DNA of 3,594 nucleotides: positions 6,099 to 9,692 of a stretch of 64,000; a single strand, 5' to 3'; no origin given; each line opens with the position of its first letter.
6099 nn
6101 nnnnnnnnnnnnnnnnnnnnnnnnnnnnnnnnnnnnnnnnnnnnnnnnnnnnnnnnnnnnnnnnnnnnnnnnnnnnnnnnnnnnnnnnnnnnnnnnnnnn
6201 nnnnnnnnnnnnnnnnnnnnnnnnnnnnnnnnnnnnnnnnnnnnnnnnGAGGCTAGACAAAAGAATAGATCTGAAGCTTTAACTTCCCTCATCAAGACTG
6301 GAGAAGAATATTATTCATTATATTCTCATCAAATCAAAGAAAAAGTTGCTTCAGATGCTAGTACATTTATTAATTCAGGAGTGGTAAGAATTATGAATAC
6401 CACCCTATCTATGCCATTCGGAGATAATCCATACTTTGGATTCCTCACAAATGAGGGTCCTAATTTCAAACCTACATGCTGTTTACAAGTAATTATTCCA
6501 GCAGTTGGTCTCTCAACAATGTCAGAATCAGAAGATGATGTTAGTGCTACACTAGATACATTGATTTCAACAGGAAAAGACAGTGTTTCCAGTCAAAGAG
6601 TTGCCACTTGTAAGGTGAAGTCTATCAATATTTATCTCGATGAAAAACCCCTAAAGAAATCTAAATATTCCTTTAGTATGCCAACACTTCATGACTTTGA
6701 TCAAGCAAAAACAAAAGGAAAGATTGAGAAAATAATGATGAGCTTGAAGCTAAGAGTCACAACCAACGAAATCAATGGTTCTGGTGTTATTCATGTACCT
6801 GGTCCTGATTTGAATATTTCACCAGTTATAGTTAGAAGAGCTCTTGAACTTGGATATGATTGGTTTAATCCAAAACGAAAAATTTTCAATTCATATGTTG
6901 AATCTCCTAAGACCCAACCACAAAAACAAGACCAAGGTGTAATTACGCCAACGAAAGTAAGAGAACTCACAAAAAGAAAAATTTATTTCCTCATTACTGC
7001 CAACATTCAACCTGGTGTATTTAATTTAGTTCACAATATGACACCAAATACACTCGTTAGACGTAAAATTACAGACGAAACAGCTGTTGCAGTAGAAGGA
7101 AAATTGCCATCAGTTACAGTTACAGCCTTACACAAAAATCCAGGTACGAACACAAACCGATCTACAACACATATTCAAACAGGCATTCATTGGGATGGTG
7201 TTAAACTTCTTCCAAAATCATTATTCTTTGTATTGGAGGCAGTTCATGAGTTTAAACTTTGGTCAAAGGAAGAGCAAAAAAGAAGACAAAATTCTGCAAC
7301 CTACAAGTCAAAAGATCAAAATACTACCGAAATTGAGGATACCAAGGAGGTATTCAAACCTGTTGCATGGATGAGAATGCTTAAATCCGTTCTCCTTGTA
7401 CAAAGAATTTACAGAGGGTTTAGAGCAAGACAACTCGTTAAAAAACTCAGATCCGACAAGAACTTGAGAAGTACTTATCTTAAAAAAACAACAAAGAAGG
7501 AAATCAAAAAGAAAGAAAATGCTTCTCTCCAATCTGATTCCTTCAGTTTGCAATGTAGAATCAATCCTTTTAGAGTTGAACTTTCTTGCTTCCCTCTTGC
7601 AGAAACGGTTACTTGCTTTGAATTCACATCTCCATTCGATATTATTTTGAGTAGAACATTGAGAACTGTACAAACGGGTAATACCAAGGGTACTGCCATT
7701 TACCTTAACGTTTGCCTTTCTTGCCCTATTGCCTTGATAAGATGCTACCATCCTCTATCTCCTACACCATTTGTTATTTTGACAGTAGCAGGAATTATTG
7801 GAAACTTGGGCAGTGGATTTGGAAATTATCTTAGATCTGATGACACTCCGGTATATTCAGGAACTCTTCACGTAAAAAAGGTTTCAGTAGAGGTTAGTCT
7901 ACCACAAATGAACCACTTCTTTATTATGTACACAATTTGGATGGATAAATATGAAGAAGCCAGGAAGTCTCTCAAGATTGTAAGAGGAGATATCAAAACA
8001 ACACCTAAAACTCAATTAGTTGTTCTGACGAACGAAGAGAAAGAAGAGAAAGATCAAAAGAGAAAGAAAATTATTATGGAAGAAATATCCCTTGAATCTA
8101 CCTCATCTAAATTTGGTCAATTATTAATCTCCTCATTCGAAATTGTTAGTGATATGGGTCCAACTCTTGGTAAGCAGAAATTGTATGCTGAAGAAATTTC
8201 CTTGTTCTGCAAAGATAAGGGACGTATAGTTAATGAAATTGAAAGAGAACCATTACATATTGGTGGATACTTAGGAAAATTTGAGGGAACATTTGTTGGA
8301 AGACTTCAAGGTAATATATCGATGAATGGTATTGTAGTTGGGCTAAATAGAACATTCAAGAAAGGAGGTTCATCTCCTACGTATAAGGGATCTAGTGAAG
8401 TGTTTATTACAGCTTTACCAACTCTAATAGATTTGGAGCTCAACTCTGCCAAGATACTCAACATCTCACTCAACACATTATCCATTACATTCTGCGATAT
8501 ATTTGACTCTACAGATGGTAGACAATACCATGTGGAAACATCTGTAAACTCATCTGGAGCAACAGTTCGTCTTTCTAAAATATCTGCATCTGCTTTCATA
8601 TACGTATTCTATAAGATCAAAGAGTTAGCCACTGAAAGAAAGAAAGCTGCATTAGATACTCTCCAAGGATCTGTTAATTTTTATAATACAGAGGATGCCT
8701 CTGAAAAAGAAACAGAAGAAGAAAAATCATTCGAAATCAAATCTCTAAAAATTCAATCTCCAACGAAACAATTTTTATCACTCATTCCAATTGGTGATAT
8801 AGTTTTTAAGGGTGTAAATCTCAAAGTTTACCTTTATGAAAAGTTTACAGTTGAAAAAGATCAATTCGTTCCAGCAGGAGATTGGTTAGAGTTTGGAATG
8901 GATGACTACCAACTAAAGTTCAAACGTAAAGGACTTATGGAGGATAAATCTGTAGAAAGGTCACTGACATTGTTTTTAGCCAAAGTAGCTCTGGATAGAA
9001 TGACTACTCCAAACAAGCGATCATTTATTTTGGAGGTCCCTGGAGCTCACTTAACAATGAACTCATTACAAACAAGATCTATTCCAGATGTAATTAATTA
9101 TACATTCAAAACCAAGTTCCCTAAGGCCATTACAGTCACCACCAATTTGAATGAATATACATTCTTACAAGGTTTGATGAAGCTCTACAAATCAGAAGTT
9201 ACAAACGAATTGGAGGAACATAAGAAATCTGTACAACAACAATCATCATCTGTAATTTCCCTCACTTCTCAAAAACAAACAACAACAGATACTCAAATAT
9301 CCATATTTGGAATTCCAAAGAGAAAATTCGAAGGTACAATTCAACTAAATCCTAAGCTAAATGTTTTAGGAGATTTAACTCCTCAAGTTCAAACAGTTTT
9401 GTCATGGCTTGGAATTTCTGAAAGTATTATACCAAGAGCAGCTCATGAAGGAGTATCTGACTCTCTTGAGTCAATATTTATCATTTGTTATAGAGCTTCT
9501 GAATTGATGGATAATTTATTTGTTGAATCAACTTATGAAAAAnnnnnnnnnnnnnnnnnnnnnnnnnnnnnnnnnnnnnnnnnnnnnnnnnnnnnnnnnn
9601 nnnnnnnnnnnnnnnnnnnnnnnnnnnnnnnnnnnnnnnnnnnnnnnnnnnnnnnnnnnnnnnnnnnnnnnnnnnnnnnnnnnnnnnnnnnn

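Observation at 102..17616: Giant unknown protein next to a hydin/CFAP221-like ASH protein, with ciliary genes dispersed elsewhere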

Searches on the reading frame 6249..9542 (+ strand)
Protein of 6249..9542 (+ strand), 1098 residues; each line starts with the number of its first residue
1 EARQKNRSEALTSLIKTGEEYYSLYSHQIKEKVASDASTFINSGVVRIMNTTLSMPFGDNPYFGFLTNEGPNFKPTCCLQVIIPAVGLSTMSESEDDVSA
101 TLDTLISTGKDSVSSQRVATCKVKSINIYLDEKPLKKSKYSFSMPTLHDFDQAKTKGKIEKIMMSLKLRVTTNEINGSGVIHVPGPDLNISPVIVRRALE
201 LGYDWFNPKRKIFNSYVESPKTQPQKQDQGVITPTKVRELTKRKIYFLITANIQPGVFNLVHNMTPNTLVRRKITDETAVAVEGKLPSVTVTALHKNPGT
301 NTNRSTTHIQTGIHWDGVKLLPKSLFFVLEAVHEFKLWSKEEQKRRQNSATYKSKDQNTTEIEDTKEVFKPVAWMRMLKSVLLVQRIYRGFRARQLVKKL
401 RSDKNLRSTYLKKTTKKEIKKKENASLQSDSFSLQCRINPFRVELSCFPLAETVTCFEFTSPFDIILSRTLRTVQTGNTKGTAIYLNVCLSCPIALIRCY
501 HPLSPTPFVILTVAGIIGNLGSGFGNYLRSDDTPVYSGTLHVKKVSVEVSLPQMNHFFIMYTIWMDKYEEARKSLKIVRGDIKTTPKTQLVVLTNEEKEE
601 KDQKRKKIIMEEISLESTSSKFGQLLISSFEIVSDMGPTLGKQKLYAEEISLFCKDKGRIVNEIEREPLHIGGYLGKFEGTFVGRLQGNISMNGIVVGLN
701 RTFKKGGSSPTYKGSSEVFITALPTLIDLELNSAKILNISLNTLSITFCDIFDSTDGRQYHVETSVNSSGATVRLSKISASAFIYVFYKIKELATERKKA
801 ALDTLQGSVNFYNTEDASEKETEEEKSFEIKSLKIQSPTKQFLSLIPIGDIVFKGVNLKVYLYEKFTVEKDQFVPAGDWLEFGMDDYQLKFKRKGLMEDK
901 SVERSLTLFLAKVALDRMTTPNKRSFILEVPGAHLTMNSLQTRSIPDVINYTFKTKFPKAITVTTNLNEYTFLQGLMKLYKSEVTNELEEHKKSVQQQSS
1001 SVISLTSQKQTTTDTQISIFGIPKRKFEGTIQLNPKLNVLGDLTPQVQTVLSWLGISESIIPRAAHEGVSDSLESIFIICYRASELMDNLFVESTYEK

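Call 32: search_protein_families(library=pfam, proteins=[window:6249-9542:+], max_evalue=10)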
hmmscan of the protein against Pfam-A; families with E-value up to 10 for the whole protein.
window:6249-9542:+ (1098 aa): 3 families
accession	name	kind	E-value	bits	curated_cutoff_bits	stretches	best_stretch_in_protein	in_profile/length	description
PF00612.33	IQ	-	0.049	13.9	20.3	1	379-397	2-20/21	IQ calmodulin-binding motif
PF05137.18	PilN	-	0.49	10.9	22.8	1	392-438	37-78/78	Fimbrial assembly protein (PilN)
PF22440.1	SirC_C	-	1.2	9.7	27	1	392-423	10-41/47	SirC C-terminal domain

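Call 45: predict_structure(alignment_id=A2)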
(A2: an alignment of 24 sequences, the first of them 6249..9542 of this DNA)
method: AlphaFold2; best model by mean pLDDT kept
length: 1098 residues; sequences in the alignment: 24
mean_pLDDT: 51.5   pTM: 0.49
mean pLDDT of the five models: 51.5, 49.2, 46.7, 43.7, 43.1
residues with pLDDT >= 90: 49; 70-90: 207; 50-70: 186; < 50: 656
segments of 3 or more residues with pLDDT < 50: 1-47, 59-75, 88-121, 134-252, 254-282, 298-302, 352-396, 410-428, 580-594, 596-598, 603-621, 658-666, 705-712, 756-758, 808-855, 857-882, 893-959, 961-984, 994-1098
pLDDT, mean of each block of 10 residues (from residue 1): 36 38 34 28 43 54 35 50 55 37 27 34 50 41 31 39 36 36 32 37 36 35 33 31 40 40 29 31 58 56 60 78 73 68 66 43 36 40 39 48 55 38 39 80 79 84 84 57 76 90 77 89 62 68 93 80 81 66 34 46 43 29 80 86 92 64 54 88 88 86 52 69 86 77 81 54 70 61 67 75 61 33 30 29 36 47 37 41 54 41 29 28 36 42 39 47 40 36 49 43 27 31 33 43 44 42 35 41 43 34
secondary structure, 60 per line:
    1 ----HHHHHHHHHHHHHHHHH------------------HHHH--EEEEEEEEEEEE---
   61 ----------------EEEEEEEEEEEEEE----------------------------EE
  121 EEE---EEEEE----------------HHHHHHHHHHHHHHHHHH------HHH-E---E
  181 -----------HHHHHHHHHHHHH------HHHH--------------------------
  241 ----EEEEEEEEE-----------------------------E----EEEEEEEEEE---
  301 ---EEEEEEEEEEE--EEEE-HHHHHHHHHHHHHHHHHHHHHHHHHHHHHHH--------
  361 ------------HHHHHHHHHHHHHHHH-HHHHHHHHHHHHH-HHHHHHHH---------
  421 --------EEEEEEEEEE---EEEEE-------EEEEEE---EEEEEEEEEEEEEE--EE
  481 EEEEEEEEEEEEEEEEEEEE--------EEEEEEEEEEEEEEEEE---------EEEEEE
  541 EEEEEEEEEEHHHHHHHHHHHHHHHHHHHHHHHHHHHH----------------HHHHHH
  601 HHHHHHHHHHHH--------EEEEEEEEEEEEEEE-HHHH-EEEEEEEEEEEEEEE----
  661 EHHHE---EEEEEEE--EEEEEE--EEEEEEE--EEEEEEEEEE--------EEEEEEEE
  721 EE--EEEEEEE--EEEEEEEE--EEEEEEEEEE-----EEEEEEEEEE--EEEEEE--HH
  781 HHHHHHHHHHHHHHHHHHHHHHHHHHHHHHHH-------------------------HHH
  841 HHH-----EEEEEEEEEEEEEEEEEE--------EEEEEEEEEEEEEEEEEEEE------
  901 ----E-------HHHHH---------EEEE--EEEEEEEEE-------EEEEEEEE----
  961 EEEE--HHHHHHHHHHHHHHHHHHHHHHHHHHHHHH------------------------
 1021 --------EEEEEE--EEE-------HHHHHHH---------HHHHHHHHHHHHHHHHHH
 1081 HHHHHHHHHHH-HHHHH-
elements in order (helices of 4 or more, strands of 3 or more residues): H5-21 H40-43 E46-57 E77-90 E119-123 E127-131 H148-165 H192-204 H211-214 E245-253 E288-297 E304-314 E317-320 H322-352 H373-388 H390-402 H404-411 E429-438 E442-446 E454-459 E463-476 E479-500 E509-525 E535-550 H551-578 H595-612 E621-635 H637-640 E642-656 E669-675 E678-683 E686-692 E695-704 E713-722 E725-731 E734-741 E744-753 E759-768 E771-776 H779-812 H838-843 E849-866 E875-894 H913-917 E927-930 E933-941 E949-956 E961-964 H967-996 E1029-1034 E1037-1039 H1047-1053 H1063-1091 H1093-1097

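Call 48: fold_search(model_id=the predicted structure, library=pdb)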
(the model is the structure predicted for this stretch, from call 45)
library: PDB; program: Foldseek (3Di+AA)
matches with E <= 10: 381; with E <= 0.001: 1
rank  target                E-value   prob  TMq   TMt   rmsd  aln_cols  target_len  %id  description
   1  9cap_A                6.4e-11  1.00  0.22  0.17  11.1       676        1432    7  Structure of the LPD-3 complex (released 2025-04-23)
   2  9xdd_B                3.1e-03  0.90  0.09  0.26  14.9       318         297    9  TamAB in non-hybrid barrel state (released 2026-01-28)
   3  6cbc_B                5.5e-03  0.93  0.10  0.28  12.0       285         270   10  Crystal structure of an N-terminal fragment of Vps13. (released 2018-08-08)
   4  6a9e_A                7.3e-03  0.99  0.07  0.21  13.3       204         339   12  Crystal structure of the N-terminal domain of Atg2 (released 2019-03-20)
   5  6cbc_A                7.7e-03  0.99  0.10  0.34  11.4       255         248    9  Crystal structure of an N-terminal fragment of Vps13. (released 2018-08-08)
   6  6a9e_B                1.2e-02  0.99  0.07  0.21  13.9       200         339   10  Crystal structure of the N-terminal domain of Atg2 (released 2019-03-20)
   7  6a9j_A                1.9e-02  0.96  0.06  0.18  12.0       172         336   13  Crystal structure of the PE-bound N-terminal domain of Atg2 (released 2019-03-20)
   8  9a30_MODEL_1_A        4.9e-02  0.04  0.06  0.09  29.9       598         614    7  Model of E. coli btuB by in-cell photo-crosslinking MS and deep learning (released 2023-02-24)
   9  8a60_A                6.7e-02  0.08  0.06  0.08  26.4       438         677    5  Crystal structure of FhuA in complex with the superinfection exclusion lipoprotein Llp (released 2022-10-05)
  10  4m4d_A                7.1e-02  0.06  0.05  0.10  33.1       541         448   10  Crystal structure of lipopolysaccharide binding protein (released 2013-10-30)
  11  4v3h_B                7.9e-02  0.12  0.08  0.18  27.4       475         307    6  Crystal structure of CymA from Klebsiella oxytoca (released 2015-06-03)
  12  2o5p_B                8.8e-02  0.14  0.08  0.10  27.6       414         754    9  Crystal structure of the full length ferric pyoverdine outer membrane receptor FpvA of Pseudomonas aeruginosa in its a (released 2007-10-30)
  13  2obd_A                1.0e-01  0.03  0.04  0.08  34.1       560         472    7  Crystal Structure of Cholesteryl Ester Transfer Protein (released 2007-01-23)
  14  2o5p_A                1.2e-01  0.10  0.07  0.10  27.0       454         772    6  Crystal structure of the full length ferric pyoverdine outer membrane receptor FpvA of Pseudomonas aeruginosa in its a (released 2007-10-30)
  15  4v3h_A                1.3e-01  0.15  0.09  0.20  21.8       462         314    5  Crystal structure of CymA from Klebsiella oxytoca (released 2015-06-03)
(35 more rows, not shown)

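Call 72: search_protein_representatives(alignment_id=A5)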
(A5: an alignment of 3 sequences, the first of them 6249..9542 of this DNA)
Query: 3 sequences, 1102 profile positions. Proteins with E-value up to 0.001 (for the whole library): 82; up to 1e-10: 26; up to 1e-30: 12. The best 82 are listed.
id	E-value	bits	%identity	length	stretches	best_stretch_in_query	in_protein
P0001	0.0e+00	2076.3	-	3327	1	1-1003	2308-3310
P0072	8.9e-280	947.5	-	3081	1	6-1097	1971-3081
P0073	1.1e-238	811.4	-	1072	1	36-1096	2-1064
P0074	2.6e-214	730.7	-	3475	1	1-1099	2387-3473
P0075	7.4e-158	543.8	-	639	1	453-1099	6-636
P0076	2.2e-156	538.9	-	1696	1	8-1098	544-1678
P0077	8.1e-82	292.0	-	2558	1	4-497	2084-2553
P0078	1.0e-67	245.3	-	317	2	921-1098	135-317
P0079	1.1e-62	228.6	-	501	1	5-428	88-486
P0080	5.1e-41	156.9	-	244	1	875-1101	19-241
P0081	5.7e-39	150.1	-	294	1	6-213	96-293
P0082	7.6e-32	126.5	-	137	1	962-1097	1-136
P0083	2.8e-28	114.7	-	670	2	876-1095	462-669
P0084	1.3e-27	112.5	-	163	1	842-986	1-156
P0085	6.0e-25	103.7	-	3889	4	844-1096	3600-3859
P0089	8.8e-16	73.3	-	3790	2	666-1081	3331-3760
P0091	3.4e-15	71.4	-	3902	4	877-1091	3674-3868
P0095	3.9e-12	61.3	-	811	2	338-468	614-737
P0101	8.8e-10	53.5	-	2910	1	625-1084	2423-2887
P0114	2.5e-07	45.4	-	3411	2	903-1088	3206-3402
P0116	3.5e-07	44.9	-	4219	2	1035-1093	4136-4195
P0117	3.5e-07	44.8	-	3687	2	877-1095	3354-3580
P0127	4.0e-06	41.4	-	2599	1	1026-1093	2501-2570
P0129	8.2e-06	40.3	-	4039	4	1036-1088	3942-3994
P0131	8.3e-06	40.3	-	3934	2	672-975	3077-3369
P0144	1.3e-04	36.4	-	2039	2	625-1083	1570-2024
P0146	1.8e-04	35.9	-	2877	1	923-1081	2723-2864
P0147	1.9e-04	35.8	-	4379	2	951-1096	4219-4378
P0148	3.3e-04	35.0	-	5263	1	948-1096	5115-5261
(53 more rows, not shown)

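Call 74: list_cluster_members(proteins=[P0072, P0074, P0076, P0077, P0085, P0091, P0089, P0095, P0101, P0114])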
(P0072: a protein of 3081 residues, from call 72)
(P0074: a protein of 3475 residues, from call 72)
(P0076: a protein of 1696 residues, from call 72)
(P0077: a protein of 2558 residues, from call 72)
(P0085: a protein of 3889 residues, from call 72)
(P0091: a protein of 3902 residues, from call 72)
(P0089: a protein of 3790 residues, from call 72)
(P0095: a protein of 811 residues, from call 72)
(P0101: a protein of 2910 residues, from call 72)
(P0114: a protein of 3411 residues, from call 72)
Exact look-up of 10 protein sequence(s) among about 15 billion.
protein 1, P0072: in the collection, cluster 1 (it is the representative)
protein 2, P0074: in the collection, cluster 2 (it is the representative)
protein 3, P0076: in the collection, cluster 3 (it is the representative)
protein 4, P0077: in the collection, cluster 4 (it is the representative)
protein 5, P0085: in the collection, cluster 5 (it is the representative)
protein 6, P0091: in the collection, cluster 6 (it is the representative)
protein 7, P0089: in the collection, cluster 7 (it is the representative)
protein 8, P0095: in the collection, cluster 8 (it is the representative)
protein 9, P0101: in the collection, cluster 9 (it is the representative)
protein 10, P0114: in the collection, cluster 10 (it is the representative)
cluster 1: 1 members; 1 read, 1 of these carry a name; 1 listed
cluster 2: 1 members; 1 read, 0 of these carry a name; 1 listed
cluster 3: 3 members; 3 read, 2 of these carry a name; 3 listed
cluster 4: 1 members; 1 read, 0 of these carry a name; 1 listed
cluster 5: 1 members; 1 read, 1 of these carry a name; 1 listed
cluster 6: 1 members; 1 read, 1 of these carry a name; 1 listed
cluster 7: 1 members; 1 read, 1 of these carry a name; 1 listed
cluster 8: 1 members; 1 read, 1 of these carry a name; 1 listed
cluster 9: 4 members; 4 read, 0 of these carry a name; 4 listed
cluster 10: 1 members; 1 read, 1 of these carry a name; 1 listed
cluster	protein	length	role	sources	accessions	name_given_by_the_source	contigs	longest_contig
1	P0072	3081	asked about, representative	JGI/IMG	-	hypothetical protein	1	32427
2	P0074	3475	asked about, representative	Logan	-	-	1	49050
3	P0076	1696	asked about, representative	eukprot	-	CAMPEP_0117422976 /NCGR_PEP_ID=MMETSP0758-20121206/3723_1 /TAXON_ID=63605 ...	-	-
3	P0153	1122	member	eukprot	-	CAMPEP_0117434276 /NCGR_PEP_ID=MMETSP0758-20121206/13555_1 /TAXON_ID=63605 ...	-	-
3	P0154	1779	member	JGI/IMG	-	-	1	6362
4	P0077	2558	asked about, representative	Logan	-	-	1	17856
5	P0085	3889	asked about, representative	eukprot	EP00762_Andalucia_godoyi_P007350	ANDGO_01526.mRNA.1 Protein CSF1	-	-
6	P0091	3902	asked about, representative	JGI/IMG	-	hypothetical protein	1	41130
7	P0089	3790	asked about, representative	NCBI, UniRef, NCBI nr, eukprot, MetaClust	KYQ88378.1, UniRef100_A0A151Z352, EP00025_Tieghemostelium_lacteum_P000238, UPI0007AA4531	hypothetical protein DLAC_11076 [Tieghemostelium lacteum] | Csf1 N-terminal domain-containing protein n=1 Tax=Tieghemostelium lacteum TaxID=361077 ... | KYQ88378.1 hypothetical protein DLAC_11076 [Tieghemostelium lacteum]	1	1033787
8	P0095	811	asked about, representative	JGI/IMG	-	hypothetical protein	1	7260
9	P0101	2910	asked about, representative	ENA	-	-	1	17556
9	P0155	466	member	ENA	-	-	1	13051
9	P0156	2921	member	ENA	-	-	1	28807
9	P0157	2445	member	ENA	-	-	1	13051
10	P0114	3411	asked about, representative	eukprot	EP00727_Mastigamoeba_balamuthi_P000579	m51a1_g10518 hypothetical protein (3412) ;mRNA; f:200861-214054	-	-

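Call 79: list_cluster_members(proteins=[P0116, P0117, P0127, P0129, P0131, P0144, P0146, P0147, P0148, P0073])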
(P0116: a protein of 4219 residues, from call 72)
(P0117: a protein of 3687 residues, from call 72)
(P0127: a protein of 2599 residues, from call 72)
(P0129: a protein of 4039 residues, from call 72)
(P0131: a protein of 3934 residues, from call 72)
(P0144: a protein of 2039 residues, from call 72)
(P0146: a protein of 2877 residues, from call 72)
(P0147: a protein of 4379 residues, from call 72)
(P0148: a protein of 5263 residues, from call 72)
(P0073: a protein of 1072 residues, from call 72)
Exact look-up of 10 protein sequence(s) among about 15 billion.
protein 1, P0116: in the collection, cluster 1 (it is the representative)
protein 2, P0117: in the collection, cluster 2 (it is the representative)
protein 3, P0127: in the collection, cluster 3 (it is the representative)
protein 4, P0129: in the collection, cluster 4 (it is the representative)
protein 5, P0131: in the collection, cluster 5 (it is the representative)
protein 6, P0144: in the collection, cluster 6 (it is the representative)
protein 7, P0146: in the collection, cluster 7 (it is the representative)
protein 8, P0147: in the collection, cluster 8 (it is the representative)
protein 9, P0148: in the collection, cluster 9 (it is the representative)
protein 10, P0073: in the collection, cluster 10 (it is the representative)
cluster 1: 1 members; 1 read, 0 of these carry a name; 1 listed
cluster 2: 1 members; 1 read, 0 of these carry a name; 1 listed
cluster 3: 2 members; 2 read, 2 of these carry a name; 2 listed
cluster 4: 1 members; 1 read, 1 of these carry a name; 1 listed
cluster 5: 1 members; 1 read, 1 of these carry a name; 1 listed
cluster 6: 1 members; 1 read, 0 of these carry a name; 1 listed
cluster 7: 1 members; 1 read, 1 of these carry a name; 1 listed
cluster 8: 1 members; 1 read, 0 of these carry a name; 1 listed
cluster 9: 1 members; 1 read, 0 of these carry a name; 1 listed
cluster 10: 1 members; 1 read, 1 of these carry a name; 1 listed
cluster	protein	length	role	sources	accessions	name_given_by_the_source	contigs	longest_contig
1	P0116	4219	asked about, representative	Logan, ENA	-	-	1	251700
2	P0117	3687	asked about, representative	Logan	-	-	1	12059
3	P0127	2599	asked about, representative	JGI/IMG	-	hypothetical protein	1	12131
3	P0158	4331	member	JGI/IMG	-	hypothetical protein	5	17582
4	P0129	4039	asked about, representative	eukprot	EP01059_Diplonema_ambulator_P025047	TRINITY_DN4202_c0_g1_i1.p1 TRINITY_DN4202_c0_g1~~TRINITY_DN4202_c0_g1_i1.p1 ORF ...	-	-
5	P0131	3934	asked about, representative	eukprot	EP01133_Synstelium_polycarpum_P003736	gene3736-4309_t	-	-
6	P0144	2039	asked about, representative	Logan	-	-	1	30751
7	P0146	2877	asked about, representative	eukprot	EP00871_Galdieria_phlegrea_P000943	jgi/Galph1/184/GphlegSOOS_G4927.1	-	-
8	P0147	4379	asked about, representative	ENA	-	-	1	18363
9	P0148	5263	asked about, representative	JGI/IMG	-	-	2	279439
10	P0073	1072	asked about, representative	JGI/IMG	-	hypothetical protein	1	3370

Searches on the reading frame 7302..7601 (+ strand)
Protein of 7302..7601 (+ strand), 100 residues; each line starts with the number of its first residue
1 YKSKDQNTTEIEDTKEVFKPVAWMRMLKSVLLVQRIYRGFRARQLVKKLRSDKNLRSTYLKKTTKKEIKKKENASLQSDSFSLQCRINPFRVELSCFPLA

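Call 32: search_protein_families(library=pfam, proteins=[window:7302-7601:+], max_evalue=10)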
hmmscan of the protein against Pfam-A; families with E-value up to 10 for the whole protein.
window:7302-7601:+ (100 aa): 3 families
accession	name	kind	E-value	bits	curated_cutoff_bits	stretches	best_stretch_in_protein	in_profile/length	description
PF00612.33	IQ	-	0.0024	17.9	20.3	1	28-46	2-20/21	IQ calmodulin-binding motif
PF22440.1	SirC_C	-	0.0084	16.5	27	1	41-73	10-42/47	SirC C-terminal domain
PF05137.18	PilN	-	0.019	15.5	22.8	1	41-87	37-78/78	Fimbrial assembly protein (PilN)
